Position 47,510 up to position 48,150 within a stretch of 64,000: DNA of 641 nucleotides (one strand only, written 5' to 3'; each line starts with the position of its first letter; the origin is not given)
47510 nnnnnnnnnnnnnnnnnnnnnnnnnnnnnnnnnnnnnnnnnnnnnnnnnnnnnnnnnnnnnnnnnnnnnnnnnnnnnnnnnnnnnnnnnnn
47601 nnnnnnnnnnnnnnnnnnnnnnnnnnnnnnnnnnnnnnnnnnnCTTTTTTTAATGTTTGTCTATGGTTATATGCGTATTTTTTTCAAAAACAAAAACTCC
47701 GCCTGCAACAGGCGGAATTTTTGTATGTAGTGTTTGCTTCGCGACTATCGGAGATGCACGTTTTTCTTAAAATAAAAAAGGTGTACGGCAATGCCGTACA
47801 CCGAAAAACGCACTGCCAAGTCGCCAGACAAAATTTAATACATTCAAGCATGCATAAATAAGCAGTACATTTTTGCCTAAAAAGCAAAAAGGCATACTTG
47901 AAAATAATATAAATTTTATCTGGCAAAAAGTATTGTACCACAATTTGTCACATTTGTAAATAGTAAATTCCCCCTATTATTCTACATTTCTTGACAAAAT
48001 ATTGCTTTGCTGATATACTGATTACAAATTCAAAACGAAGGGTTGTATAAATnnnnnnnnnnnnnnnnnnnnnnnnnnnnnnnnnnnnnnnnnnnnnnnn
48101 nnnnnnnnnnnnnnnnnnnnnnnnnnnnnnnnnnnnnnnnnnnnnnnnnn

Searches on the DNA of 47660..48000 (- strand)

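Call 6: search_rna_families(source=window, start=47660, end=48000, threshold=evalue, max_evalue=10, show_alignments=3)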
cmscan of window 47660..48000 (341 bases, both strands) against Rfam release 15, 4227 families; matches with E-value up to 10: 25.
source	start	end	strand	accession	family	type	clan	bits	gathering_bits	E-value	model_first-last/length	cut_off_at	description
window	47678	47724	+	RF00125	IS128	Gene; sRNA;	-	22.3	80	0.015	152-198/209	no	IS128 RNA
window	47770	47887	-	RF02969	DUF3800-I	Gene; sRNA;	-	21.5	44.2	0.43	1-115/115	no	DUF3800-I RNA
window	47677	47723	-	RF02433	SpF36_sRNA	Gene; sRNA;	-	21.1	48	1.4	1-51/51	no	Streptococcus sRNA SpF36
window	47686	47782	-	RF00515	PyrR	Cis-reg;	-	20.9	54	1.1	1-115/115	no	PyrR binding site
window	47960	47980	+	RF00192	BLV_package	Cis-reg;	-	18.8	70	0.084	1-21/55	no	Bovine leukaemia virus RNA packaging signal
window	47870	47928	+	RF01597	snoR22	Gene; snRNA; snoRNA; CD-box;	-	18.3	50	8.3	1-83/83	no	small nucleolar RNA snoR22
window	47769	47846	-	RF02538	TarB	Gene; sRNA;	-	18.1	80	0.46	1-79/79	no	Vibrio ToxT activated RNA TarB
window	47686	47758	-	RF01772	rnk_pseudo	Cis-reg; leader;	-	18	55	1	1-108/108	no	Pseudomonas rnk leader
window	47823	47924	+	RF03601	MIR7993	Gene; miRNA;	-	17.7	100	1.4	9-128/138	no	MIR7993 microRNA precursor family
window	47676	47785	-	RF00443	SNORA27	Gene; snRNA; snoRNA; HACA-box;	CL00032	17.4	64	0.95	1-127/127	no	Small nucleolar RNA SNORA27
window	47683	47777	-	RF02905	sRNA41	Gene; sRNA;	-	17.2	45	2.5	1-113/113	no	Archaeal Small RNA 41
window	47852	47959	+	RF02062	STnc361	Gene; sRNA;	-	17.1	80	4.2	1-150/150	no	Salmonella enterica sRNA STnc361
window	47660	47804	+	RF02601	BASRCI337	Gene; sRNA;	-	16.7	229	0.06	41-191/191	5'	Brucella sRNA CI337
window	47684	47741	+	RF01742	lactis-plasmid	Gene; sRNA;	-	16.5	70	5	1-106/106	no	lactis-plasmid RNA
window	47660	47728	+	RF02059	STnc50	Gene; sRNA;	-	16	55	4.8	19-84/84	5'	Salmonella enterica sRNA STnc40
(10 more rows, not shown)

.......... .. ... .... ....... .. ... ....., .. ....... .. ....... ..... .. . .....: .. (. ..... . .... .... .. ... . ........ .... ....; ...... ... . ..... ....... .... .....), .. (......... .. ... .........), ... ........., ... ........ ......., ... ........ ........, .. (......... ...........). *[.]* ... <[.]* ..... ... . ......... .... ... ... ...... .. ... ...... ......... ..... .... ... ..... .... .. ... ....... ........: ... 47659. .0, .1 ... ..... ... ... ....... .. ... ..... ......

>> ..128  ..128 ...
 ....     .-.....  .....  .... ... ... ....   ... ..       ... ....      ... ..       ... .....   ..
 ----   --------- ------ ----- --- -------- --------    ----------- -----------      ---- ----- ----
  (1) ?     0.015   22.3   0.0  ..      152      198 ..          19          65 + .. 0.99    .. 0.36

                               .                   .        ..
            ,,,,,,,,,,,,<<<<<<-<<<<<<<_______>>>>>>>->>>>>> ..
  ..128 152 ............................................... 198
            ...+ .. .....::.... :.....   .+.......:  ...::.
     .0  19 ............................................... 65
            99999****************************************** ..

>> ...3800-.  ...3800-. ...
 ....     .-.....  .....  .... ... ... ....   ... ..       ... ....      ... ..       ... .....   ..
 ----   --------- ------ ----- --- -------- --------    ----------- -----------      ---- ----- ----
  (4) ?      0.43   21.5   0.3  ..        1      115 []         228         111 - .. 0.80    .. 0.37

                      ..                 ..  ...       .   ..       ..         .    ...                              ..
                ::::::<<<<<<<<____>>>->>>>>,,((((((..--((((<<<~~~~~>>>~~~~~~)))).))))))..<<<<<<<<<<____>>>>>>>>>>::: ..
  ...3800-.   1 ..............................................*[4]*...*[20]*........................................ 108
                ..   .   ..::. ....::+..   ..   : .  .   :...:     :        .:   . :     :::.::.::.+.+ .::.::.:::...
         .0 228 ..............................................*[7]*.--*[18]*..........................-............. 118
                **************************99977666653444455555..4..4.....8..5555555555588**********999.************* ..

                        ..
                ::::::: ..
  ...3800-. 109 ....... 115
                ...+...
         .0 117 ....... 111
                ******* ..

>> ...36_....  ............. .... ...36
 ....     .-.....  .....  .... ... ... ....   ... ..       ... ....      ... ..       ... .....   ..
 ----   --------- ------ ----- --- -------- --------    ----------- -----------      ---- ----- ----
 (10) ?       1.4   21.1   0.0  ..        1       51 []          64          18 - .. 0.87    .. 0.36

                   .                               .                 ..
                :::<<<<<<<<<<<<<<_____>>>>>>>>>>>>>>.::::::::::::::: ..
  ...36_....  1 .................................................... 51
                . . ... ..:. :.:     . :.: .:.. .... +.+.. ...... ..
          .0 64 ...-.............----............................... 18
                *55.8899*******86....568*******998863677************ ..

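Call 35: build_rna_model(alignment_id=A4, structure=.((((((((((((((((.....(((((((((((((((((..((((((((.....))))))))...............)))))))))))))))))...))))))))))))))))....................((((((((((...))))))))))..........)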
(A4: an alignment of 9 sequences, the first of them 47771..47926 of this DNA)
Model R1 built from alignment A4 (9 sequences, 166 columns); structure: as given.
model positions 162; base pairs 51; branch points 1; effective number of sequences 1.01; information 0.589 bits per position. Calibrated on 0.2 Mb of random sequence (short: E-values are rough).
structure used (alignment columns):
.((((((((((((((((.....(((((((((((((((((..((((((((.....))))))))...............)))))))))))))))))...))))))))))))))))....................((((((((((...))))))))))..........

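Call 36: search_with_rna_model(model_id=R1, sources=[window, L001, L002, L007, L013, L014, L018, L019, L020, L026, L027, L029, L031, L033, L038, L040, L046, L047, L048, L049, L050, L051, L003, L017, L023, L034], max_evalue=1, make_alignment=true)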
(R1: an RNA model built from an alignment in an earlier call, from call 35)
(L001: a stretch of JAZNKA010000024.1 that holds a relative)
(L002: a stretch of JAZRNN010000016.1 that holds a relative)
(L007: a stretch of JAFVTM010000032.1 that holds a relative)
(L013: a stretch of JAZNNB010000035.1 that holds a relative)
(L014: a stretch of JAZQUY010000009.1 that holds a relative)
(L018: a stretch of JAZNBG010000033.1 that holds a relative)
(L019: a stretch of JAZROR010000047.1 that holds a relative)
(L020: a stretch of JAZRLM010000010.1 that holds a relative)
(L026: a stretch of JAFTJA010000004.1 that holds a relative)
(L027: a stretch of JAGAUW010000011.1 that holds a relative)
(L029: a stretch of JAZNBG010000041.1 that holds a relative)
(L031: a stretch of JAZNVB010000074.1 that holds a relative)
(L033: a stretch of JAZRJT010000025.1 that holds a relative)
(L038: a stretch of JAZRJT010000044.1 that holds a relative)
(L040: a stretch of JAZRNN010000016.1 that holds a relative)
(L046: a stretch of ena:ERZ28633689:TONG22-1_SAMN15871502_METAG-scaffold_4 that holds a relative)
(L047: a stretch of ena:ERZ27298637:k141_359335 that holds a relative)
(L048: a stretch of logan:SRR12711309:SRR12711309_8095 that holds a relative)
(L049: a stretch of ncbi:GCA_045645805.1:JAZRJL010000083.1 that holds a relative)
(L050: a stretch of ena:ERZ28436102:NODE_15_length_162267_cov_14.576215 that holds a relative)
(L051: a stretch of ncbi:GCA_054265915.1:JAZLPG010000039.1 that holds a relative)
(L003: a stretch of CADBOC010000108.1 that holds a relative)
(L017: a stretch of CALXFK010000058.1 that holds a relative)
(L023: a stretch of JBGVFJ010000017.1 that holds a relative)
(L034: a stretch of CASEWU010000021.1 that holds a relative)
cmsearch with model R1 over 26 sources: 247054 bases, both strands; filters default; matches with E-value up to 1: 32.
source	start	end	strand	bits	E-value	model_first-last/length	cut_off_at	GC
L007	3498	3659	+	190.2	4e-40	1-162/162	no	0.38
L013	3140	3301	-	190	4.4e-40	1-162/162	no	0.39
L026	3689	3850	+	189.3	6.1e-40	1-162/162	no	0.39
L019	3384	3545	-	186.1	3.2e-39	1-162/162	no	0.36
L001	5672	5830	-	175.1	9.3e-37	1-162/162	no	0.38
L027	6714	6874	-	163.9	2.8e-34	1-162/162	no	0.37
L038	1130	1289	-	160.4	1.7e-33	1-162/162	no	0.36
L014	578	738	-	157.9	6.2e-33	1-162/162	no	0.38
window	47771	47926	-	142.8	1.4e-29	1-162/162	no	0.34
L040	4785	4945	-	132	3.6e-27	1-162/162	no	0.37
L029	4411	4579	-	111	1.7e-22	1-162/162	no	0.34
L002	5843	6001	+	98.8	9e-20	1-162/162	no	0.36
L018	6830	6988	+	98.1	1.2e-19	1-162/162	no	0.36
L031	2824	2981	+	93.6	1.3e-18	1-162/162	no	0.36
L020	3232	3389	-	93.3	1.5e-18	1-162/162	no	0.37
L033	2271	2426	+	90.1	7.5e-18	1-162/162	no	0.4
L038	1180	1324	+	29.9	0.00019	1-162/162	no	0.31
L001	5721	5864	+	28.4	0.00042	1-162/162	no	0.31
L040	4834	4967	+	22.8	0.0074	1-162/162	no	0.31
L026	3662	3801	-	20.1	0.029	1-162/162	no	0.3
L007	3500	3608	-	18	0.087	3-111/162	no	0.31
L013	3191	3299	+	18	0.087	3-111/162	no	0.31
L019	3435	3543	+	17.4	0.12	3-111/162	no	0.28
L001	5681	5703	+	17.1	0.14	131-153/162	no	0.7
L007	3628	3650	-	17.1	0.14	131-153/162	no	0.7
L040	4795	4815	+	16.8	0.16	132-152/162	no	0.57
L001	6386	6462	+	15.1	0.38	1-162/162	no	0.23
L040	4690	4788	+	14.8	0.44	1-162/162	no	0.35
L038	1139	1161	+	14.3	0.56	131-153/162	no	0.57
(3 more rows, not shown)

Alignment A5: 32 matches aligned to the model, 256 columns, each read 5' to 3' on its own strand. Consensus structure (alignment columns), stored with it:
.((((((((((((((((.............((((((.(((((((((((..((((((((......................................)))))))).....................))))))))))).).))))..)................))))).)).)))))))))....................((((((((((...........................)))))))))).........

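Call 37: search_with_rna_model(model_id=R1, sources=[window, L001, L002, L007, L013, L014, L018, L019, L020, L026, L027, L029, L031, L033, L038, L040], max_evalue=1e-10, make_alignment=true)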
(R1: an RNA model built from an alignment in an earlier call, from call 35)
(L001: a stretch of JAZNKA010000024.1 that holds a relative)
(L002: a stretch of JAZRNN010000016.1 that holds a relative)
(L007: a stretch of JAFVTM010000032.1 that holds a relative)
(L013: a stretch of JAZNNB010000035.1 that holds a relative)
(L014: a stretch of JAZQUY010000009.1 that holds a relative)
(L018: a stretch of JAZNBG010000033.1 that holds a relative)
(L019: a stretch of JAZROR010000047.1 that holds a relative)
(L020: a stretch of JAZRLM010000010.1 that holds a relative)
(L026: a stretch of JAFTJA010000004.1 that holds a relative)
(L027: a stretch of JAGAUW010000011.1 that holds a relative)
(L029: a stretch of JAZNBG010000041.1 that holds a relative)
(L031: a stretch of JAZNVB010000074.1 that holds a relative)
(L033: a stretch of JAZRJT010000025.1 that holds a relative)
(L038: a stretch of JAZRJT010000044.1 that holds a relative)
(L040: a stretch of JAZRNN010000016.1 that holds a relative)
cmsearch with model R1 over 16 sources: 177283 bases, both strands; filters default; matches with E-value up to 1e-10: 17.
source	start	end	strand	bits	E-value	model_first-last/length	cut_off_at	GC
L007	3498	3659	+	190.2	2.9e-40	1-162/162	no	0.38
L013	3140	3301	-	190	3.1e-40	1-162/162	no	0.39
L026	3689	3850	+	189.3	4.4e-40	1-162/162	no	0.39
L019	3384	3545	-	186.1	2.3e-39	1-162/162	no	0.36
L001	5672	5830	-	175.1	6.7e-37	1-162/162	no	0.38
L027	6714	6874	-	163.9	2e-34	1-162/162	no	0.37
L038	1130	1289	-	160.4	1.2e-33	1-162/162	no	0.36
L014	578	738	-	157.9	4.5e-33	1-162/162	no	0.38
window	47771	47926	-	142.8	9.9e-30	1-162/162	no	0.34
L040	4785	4945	-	132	2.6e-27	1-162/162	no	0.37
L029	4411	4579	-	111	1.2e-22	1-162/162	no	0.34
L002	5843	6001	+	98.8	6.5e-20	1-162/162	no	0.36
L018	6830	6988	+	98.1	8.9e-20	1-162/162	no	0.36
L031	2824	2981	+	93.6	9.2e-19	1-162/162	no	0.36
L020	3232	3389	-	93.3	1e-18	1-162/162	no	0.37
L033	2271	2426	+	90.1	5.4e-18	1-162/162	no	0.4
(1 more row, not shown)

Alignment A6: 17 matches aligned to the model, 184 columns, each read 5' to 3' on its own strand. Consensus structure (alignment columns), stored with it:
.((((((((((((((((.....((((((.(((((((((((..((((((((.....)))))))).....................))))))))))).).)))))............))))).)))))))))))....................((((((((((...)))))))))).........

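Call 52: search_dna_similar(query=window:47680-47970:-, collection=phages, mode=distant, max_evalue=0.01)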
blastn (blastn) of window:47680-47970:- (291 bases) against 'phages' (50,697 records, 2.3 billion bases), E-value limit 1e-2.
Records with a match: 12; places in all: 13; records where one place covers at least 80% of the query: 0.
Best place of each record, by identity: 95-99% 12.
By first word of the organism name: Staphylococcus 12.
By host as written in the record: Staphylococcus epidermidis 9142 2; Staphylococcus sp. 2; Staphylococcus epidermidis 2; Staphylococcus epidermidis COB-Sec1 2; Staphylococcus saprophyticus 101 1; Staphylococcus aureus 1; Staphylococcus epidermidis F12 1; Staphylococcus epidermidis COB-Sec2 1.
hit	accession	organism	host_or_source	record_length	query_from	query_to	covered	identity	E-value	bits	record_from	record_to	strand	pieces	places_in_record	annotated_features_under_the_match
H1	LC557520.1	Staphylococcus phage vB_SsapH-Golestan101-M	Staphylococcus saprophyticus 101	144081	10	40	11%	96.8%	2e-3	49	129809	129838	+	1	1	transposase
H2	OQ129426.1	Staphylococcus phage vB_SauM_JDF86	Staphylococcus aureus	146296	10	40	11%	96.8%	2e-3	49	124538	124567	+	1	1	transposase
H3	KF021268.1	Staphylococcus phage phiIBB-SEP1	Staphylococcus epidermidis 9142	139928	11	40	10%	96.7%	7e-3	47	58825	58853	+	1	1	transposase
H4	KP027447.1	Staphylococcus phage vB_SepM_ phiIPLA-C1C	Staphylococcus sp.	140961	11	40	10%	96.7%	7e-3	47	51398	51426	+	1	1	transposase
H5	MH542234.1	Staphylococcus phage Terranova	Staphylococcus epidermidis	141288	11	40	10%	96.7%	7e-3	47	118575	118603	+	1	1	transposase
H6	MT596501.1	Staphylococcus phage vB_SepM_BE04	Staphylococcus epidermidis F12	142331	11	40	10%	96.7%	7e-3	47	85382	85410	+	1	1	transposase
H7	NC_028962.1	Staphylococcus phage vB_SepM_ phiIPLA-C1C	Staphylococcus sp.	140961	11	40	10%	96.7%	7e-3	47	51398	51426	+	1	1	transposase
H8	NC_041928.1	Staphylococcus phage phiIBB-SEP1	Staphylococcus epidermidis 9142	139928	11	40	10%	96.7%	7e-3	47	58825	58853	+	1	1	transposase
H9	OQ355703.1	Staphylococcus phage vB_SepM_BE25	Staphylococcus epidermidis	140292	11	40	10%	96.7%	7e-3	47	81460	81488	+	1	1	transposase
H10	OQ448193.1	Staphylococcus phage 80A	Staphylococcus epidermidis COB-Sec1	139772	11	40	10%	96.7%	7e-3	47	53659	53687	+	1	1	transposase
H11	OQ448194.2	Staphylococcus phage 80B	Staphylococcus epidermidis COB-Sec1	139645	11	40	10%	96.7%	7e-3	47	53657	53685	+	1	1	transposase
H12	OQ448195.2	Staphylococcus phage 110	Staphylococcus epidermidis COB-Sec2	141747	11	40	10%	96.7%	7e-3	47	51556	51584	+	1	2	transposase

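Call 53: search_dna_similar(query=window:47680-47970:-, collection=plasmids, mode=distant, max_evalue=0.01)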
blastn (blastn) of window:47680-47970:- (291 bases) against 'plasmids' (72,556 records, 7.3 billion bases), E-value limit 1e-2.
No match.

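Call 59: search_with_rna_model(model_id=R1, sources=[L052, L053, L054, L055, L056, L057, L058, L059, L060, L061], max_evalue=0.1, show_alignments=3)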
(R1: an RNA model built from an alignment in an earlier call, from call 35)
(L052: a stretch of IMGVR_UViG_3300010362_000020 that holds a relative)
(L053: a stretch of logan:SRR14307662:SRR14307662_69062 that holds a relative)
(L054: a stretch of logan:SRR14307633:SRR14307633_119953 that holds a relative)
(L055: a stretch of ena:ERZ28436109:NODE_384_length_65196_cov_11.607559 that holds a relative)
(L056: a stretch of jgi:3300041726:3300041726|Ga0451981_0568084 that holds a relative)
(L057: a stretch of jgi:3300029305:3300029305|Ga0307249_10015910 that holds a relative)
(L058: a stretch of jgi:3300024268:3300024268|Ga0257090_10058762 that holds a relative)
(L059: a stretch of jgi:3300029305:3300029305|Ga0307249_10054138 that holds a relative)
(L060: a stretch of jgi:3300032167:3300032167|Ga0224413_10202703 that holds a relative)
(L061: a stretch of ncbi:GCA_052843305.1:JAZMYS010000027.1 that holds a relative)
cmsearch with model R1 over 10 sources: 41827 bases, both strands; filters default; matches with E-value up to 0.1: 6.
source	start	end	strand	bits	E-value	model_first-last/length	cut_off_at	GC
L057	2210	2370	-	151.7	2.5e-32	1-162/162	no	0.39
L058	2210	2370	-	151.7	2.5e-32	1-162/162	no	0.39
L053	156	315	-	143.2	1.9e-30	1-162/162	no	0.38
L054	148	307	-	143.2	1.9e-30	1-162/162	no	0.38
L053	206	339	+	27.2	0.00013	1-162/162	no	0.32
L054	198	331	+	27.2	0.00013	1-162/162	no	0.32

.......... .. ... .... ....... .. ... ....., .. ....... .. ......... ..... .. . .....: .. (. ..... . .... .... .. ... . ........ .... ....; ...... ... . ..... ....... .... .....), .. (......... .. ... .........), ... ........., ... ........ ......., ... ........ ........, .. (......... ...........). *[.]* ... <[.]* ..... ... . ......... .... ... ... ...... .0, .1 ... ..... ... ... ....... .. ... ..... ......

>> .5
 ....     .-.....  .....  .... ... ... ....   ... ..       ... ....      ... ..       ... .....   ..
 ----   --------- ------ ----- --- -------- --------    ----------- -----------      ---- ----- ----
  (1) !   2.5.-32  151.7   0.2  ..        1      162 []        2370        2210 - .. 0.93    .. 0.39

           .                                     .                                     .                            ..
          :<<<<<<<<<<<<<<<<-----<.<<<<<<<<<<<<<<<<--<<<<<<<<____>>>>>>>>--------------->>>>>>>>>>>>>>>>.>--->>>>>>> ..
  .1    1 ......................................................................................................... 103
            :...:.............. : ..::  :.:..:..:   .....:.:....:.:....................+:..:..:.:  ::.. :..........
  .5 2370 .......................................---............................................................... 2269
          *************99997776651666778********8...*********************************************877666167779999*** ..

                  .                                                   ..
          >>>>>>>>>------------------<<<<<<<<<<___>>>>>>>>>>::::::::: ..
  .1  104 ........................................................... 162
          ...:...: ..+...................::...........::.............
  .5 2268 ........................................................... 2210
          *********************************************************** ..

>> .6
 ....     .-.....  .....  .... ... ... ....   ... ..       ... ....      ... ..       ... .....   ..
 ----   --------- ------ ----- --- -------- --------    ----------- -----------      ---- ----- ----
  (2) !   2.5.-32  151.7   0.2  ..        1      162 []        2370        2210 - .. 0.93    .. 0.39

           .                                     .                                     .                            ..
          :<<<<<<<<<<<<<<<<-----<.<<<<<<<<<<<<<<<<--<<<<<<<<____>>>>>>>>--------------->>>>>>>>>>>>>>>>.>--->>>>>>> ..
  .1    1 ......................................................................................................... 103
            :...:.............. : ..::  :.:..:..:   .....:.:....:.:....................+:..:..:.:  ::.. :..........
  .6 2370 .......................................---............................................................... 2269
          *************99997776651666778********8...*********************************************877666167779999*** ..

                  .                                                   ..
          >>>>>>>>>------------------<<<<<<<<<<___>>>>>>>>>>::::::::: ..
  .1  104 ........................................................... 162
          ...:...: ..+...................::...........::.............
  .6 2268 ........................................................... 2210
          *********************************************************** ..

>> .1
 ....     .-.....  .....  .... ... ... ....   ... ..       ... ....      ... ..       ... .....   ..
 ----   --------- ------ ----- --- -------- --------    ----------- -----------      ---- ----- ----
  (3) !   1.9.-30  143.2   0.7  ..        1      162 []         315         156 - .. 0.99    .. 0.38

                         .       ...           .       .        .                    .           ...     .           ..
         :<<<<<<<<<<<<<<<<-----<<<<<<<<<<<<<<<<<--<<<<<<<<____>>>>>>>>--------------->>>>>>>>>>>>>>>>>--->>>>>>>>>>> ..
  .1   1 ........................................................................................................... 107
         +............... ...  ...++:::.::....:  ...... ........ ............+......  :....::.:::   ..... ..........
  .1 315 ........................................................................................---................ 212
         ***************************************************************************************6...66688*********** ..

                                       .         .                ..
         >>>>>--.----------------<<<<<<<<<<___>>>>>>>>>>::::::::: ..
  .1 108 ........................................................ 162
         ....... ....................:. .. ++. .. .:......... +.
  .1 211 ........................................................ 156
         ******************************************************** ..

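Call 60: search_with_rna_model(model_id=R1, sources=[window, L001, L002, L007, L013, L014, L018, L019, L020, L026, L027, L029, L031, L033, L038, L040, L053, L057], max_evalue=1e-10, make_alignment=true)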
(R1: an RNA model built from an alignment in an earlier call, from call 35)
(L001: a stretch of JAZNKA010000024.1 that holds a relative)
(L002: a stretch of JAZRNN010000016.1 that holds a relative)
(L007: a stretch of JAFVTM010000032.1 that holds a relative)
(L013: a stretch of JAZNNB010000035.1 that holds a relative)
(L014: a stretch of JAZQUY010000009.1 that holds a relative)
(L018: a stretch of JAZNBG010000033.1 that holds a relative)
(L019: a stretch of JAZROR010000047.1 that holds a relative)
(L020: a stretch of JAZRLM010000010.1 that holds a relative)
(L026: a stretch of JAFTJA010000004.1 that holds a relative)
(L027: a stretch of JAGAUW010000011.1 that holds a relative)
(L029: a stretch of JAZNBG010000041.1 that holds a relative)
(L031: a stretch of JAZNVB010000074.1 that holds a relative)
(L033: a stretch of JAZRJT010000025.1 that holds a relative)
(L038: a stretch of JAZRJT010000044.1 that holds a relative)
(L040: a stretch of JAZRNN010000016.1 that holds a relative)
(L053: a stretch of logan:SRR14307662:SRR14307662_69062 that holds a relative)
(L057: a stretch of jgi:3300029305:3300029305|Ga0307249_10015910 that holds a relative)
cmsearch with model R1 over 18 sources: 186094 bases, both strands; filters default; matches with E-value up to 1e-10: 19.
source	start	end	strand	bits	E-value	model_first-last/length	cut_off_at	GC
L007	3498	3659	+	190.2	3e-40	1-162/162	no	0.38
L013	3140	3301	-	190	3.3e-40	1-162/162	no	0.39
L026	3689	3850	+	189.3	4.6e-40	1-162/162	no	0.39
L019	3384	3545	-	186.1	2.4e-39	1-162/162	no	0.36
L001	5672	5830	-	175.1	7e-37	1-162/162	no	0.38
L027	6714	6874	-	163.9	2.1e-34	1-162/162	no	0.37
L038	1130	1289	-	160.4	1.3e-33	1-162/162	no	0.36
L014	578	738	-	157.9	4.7e-33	1-162/162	no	0.38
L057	2210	2370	-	151.7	1.1e-31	1-162/162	no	0.39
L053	156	315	-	143.2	8.7e-30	1-162/162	no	0.38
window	47771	47926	-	142.8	1e-29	1-162/162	no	0.34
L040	4785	4945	-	132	2.7e-27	1-162/162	no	0.37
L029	4411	4579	-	111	1.3e-22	1-162/162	no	0.34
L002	5843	6001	+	98.8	6.8e-20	1-162/162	no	0.36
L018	6830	6988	+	98.1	9.4e-20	1-162/162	no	0.36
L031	2824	2981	+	93.6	9.6e-19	1-162/162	no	0.36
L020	3232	3389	-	93.3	1.1e-18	1-162/162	no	0.37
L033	2271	2426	+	90.1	5.7e-18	1-162/162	no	0.4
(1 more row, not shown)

Alignment A9: 19 matches aligned to the model, 186 columns, each read 5' to 3' on its own strand. Consensus structure (alignment columns), stored with it:
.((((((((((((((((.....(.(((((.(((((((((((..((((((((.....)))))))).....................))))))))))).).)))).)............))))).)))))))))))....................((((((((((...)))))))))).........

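Call 68: search_with_rna_model(model_id=R1, sources=[L062, L063, L064, L065, L066, L067], max_evalue=0.001, make_alignment=true)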
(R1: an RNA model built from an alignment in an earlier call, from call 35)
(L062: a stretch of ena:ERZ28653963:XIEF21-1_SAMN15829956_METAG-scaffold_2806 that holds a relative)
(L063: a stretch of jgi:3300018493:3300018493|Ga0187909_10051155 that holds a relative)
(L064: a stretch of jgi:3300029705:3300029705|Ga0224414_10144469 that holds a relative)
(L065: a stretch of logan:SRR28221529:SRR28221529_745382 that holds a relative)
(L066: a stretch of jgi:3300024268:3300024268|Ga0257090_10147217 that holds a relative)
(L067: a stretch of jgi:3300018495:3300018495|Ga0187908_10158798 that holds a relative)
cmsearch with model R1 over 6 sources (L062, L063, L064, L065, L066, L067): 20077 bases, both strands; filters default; matches with E-value up to 0.001: 7.
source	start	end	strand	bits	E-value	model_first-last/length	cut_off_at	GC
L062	1711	1872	-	189.3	5e-41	1-162/162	no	0.39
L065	122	282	-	144.9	3.9e-31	1-162/162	no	0.34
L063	1707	1874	-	126.1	6e-27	1-162/162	no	0.35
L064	379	546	-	126.1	6e-27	1-162/162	no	0.35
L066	1707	1874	-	126.1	6e-27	1-162/162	no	0.35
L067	1707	1874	-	126.1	6e-27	1-162/162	no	0.35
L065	174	280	+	21.9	0.00096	3-111/162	no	0.28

Alignment A10: 7 matches aligned to the model, 206 columns, each read 5' to 3' on its own strand. Consensus structure (alignment columns), stored with it:
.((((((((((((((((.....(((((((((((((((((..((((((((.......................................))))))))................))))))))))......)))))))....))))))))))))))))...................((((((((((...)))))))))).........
